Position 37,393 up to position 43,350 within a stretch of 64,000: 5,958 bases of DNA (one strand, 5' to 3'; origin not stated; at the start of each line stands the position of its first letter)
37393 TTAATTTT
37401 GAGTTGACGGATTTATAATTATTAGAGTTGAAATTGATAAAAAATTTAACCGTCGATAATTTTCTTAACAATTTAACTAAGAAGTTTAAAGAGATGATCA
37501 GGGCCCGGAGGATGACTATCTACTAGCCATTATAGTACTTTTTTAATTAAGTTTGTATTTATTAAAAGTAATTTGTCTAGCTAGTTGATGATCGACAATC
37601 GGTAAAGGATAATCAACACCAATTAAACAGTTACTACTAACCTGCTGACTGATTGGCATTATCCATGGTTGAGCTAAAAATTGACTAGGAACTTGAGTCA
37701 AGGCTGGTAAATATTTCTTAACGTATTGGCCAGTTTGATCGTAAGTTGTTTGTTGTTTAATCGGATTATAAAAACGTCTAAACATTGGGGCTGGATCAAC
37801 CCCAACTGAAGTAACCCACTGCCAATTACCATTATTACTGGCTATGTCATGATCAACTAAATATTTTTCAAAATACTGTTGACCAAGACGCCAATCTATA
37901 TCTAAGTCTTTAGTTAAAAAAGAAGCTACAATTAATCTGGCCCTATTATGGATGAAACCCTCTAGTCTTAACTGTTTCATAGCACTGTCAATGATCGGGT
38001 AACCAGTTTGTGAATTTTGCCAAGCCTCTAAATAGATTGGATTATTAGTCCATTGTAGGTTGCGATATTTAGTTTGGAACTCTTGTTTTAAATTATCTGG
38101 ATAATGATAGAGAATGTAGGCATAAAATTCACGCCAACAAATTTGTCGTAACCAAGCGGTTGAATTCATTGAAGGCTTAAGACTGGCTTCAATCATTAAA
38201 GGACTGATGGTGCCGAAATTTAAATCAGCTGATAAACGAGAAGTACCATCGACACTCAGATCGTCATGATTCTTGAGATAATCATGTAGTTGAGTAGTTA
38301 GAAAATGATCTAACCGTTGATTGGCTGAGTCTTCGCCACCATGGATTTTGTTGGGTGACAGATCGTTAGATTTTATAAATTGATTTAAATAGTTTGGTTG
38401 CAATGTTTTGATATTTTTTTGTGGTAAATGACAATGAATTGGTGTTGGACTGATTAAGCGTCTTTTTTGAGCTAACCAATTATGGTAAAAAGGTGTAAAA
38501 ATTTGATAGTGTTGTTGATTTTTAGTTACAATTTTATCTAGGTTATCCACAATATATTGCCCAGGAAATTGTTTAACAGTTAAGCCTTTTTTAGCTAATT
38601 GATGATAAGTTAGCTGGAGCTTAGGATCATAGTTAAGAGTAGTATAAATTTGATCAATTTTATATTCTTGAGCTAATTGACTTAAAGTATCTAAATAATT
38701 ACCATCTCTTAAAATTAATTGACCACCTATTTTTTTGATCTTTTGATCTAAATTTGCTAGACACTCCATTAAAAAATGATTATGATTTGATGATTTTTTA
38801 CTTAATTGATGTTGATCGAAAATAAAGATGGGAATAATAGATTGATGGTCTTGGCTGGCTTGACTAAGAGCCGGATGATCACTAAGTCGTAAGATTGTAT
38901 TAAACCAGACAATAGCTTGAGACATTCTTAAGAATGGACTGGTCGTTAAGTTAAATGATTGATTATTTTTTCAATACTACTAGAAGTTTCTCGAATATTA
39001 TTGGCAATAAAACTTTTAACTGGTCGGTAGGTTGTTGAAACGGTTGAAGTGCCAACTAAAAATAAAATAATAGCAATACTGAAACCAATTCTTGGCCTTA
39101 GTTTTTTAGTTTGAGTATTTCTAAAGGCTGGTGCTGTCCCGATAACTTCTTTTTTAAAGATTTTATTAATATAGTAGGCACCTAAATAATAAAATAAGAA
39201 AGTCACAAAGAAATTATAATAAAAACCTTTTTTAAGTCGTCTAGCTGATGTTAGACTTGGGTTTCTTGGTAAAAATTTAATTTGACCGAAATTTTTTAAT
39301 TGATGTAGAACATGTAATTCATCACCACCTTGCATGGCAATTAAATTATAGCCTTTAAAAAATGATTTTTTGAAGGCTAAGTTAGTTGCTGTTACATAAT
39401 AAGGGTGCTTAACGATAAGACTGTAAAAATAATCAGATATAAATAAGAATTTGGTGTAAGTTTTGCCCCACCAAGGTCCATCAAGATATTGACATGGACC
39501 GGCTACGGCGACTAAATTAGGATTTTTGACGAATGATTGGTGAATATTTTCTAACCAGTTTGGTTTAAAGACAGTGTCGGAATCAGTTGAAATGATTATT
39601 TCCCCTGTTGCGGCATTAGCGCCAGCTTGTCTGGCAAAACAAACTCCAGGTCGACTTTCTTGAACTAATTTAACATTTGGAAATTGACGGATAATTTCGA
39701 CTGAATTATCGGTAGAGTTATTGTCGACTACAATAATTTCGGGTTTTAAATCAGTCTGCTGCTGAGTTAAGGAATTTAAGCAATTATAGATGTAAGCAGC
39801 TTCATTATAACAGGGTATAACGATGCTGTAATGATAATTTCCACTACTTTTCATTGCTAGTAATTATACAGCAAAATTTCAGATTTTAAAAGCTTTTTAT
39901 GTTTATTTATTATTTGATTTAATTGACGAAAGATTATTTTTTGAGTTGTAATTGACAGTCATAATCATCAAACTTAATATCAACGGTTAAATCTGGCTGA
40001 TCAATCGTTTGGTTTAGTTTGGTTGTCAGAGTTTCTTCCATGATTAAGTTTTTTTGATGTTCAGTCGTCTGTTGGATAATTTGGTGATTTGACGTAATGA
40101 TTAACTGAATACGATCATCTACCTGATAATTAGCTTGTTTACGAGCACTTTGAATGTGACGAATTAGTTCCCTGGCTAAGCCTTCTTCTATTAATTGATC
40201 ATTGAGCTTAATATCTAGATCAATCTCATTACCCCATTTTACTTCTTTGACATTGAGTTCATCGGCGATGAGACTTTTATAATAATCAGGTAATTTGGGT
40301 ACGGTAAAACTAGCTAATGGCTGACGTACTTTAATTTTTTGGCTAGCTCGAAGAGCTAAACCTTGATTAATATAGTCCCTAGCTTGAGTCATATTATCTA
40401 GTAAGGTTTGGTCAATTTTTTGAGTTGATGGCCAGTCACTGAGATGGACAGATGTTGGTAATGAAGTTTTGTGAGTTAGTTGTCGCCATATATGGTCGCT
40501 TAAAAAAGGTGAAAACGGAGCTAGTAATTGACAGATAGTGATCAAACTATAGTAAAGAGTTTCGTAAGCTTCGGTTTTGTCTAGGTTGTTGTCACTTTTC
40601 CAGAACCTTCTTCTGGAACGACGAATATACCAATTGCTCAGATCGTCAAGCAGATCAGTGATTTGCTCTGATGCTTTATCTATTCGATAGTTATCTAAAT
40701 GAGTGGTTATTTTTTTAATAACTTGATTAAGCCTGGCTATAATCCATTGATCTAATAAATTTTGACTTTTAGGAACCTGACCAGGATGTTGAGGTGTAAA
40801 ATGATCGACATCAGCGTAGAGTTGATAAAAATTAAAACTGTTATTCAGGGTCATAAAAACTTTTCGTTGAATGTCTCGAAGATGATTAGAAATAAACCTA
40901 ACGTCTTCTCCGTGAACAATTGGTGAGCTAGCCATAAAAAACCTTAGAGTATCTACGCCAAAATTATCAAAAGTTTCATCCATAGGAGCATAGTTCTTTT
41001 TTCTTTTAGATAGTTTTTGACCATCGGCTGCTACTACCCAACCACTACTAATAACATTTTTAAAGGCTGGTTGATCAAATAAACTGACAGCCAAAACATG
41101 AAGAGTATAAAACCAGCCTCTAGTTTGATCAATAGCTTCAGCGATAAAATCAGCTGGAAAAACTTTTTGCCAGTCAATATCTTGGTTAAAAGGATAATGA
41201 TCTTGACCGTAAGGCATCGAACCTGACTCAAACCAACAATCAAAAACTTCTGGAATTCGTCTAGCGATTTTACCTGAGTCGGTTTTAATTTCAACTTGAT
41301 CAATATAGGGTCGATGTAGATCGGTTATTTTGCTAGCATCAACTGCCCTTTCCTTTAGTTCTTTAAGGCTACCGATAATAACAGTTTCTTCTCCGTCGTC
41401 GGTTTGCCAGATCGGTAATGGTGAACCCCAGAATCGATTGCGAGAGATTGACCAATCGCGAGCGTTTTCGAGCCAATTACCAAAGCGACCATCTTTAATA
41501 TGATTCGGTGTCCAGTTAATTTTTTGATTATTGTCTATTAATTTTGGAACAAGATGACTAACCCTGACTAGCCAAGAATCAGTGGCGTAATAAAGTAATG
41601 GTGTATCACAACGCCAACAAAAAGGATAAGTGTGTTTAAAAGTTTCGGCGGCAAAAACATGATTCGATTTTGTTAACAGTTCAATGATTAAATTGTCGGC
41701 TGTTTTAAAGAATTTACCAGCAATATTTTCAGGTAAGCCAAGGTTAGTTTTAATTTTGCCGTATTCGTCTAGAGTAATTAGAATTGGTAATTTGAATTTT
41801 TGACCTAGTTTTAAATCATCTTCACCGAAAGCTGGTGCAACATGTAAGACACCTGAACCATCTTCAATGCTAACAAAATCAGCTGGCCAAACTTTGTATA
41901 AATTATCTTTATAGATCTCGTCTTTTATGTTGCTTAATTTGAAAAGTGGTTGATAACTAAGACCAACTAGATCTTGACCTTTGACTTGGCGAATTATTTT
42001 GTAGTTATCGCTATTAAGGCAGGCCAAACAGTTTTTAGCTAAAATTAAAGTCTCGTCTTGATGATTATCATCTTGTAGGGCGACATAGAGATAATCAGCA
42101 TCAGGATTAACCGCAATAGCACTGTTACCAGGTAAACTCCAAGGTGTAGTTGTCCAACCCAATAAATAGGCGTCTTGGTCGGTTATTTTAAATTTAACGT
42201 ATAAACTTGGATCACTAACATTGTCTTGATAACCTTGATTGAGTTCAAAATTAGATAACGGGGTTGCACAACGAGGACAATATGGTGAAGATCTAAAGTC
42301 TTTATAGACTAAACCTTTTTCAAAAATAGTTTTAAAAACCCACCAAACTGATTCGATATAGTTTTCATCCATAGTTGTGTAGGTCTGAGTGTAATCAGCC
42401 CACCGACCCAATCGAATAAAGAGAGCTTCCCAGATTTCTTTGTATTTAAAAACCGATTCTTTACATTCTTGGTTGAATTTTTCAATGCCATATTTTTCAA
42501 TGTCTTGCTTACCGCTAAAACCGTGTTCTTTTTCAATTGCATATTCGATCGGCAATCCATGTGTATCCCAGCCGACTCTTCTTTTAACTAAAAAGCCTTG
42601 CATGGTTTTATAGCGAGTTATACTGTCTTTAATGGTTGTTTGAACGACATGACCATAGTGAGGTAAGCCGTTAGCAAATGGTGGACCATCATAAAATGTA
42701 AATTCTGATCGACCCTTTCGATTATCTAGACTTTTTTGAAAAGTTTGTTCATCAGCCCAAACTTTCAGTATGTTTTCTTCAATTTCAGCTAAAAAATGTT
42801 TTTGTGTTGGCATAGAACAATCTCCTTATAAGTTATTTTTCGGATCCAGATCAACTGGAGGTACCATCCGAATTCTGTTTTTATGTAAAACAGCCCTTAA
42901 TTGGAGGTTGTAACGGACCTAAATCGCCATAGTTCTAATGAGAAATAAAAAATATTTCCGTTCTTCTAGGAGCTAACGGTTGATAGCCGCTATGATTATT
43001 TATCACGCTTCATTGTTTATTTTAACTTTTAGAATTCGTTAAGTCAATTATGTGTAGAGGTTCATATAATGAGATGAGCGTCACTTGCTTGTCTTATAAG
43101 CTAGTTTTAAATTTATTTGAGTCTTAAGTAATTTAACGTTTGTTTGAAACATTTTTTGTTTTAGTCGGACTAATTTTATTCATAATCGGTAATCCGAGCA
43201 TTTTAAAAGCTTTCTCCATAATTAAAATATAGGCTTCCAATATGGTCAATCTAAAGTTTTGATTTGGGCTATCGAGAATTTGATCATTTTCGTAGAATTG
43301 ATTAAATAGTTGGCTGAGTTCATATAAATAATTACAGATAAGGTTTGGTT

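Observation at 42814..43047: Candidate T-box riboswitch upstream of ileS with a minimal AUC-presenting hairpin and no intrinsic terminator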

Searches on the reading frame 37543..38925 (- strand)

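Call 5: search_protein_families(library=pfam, proteins=[window:37543-38925:-])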
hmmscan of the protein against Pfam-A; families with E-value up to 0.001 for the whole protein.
window:37543-38925:- (460 aa): 2 families
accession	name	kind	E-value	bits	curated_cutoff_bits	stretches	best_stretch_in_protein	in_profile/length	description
PF03441.19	FAD_binding_7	-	2.1e-74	249.8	27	1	258-458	1-202/203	FAD binding domain of DNA photolyase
PF00875.24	DNA_photolyase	-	4.3e-34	118.3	26.6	1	4-159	1-158/164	DNA photolyase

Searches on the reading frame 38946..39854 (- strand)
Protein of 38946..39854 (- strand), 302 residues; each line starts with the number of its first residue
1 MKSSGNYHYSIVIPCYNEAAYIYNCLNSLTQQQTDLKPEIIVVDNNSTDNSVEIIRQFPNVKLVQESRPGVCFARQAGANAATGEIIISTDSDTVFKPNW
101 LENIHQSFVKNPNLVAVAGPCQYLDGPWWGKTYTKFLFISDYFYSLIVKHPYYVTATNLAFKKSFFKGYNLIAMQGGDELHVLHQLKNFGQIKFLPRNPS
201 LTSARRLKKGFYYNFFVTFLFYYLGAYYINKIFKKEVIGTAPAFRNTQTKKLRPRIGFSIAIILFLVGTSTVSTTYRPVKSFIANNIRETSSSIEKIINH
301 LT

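Call 5: search_protein_families(library=pfam, proteins=[window:38946-39854:-])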
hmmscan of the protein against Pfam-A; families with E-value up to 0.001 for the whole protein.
window:38946-39854:- (302 aa): 3 families
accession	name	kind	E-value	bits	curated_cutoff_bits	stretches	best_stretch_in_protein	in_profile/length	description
PF00535.33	Glycos_transf_2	-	6.7e-32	111.2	23.3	1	10-149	1-143/168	Glycosyl transferase family 2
PF13641.12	Glyco_tranf_2_3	-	2.3e-11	44.6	27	1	9-125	3-126/230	Glycosyltransferase like family 2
PF10111.15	Glyco_tranf_2_2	-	2.8e-06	27.4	27.3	1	10-106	1-104/276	Glycosyltransferase like family 2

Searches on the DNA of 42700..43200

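Call 4: search_rna_families(source=window, start=42700, end=43200, threshold=evalue, max_evalue=10, show_alignments=5)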
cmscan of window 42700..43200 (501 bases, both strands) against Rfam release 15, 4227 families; matches with E-value up to 10: 4.
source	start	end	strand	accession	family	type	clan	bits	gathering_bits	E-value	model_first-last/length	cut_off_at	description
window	42838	43022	-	RF00230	T-box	Cis-reg; leader;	-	40.1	93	1.5e-07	1-219/219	no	T-box leader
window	42704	42787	-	RF01585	snoR07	Gene; snRNA; snoRNA; CD-box;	-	23.4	44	0.27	1-88/88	no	small nucleolar RNA snoR07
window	42983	43076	-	RF02607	AbsR25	Gene; sRNA;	-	14.7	47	5.9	1-164/164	no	Acinetobacter sRNA 25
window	42898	42929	+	RF03031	ssnA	Cis-reg;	-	12.3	37.3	4.2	1-48/48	no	ssnA RNA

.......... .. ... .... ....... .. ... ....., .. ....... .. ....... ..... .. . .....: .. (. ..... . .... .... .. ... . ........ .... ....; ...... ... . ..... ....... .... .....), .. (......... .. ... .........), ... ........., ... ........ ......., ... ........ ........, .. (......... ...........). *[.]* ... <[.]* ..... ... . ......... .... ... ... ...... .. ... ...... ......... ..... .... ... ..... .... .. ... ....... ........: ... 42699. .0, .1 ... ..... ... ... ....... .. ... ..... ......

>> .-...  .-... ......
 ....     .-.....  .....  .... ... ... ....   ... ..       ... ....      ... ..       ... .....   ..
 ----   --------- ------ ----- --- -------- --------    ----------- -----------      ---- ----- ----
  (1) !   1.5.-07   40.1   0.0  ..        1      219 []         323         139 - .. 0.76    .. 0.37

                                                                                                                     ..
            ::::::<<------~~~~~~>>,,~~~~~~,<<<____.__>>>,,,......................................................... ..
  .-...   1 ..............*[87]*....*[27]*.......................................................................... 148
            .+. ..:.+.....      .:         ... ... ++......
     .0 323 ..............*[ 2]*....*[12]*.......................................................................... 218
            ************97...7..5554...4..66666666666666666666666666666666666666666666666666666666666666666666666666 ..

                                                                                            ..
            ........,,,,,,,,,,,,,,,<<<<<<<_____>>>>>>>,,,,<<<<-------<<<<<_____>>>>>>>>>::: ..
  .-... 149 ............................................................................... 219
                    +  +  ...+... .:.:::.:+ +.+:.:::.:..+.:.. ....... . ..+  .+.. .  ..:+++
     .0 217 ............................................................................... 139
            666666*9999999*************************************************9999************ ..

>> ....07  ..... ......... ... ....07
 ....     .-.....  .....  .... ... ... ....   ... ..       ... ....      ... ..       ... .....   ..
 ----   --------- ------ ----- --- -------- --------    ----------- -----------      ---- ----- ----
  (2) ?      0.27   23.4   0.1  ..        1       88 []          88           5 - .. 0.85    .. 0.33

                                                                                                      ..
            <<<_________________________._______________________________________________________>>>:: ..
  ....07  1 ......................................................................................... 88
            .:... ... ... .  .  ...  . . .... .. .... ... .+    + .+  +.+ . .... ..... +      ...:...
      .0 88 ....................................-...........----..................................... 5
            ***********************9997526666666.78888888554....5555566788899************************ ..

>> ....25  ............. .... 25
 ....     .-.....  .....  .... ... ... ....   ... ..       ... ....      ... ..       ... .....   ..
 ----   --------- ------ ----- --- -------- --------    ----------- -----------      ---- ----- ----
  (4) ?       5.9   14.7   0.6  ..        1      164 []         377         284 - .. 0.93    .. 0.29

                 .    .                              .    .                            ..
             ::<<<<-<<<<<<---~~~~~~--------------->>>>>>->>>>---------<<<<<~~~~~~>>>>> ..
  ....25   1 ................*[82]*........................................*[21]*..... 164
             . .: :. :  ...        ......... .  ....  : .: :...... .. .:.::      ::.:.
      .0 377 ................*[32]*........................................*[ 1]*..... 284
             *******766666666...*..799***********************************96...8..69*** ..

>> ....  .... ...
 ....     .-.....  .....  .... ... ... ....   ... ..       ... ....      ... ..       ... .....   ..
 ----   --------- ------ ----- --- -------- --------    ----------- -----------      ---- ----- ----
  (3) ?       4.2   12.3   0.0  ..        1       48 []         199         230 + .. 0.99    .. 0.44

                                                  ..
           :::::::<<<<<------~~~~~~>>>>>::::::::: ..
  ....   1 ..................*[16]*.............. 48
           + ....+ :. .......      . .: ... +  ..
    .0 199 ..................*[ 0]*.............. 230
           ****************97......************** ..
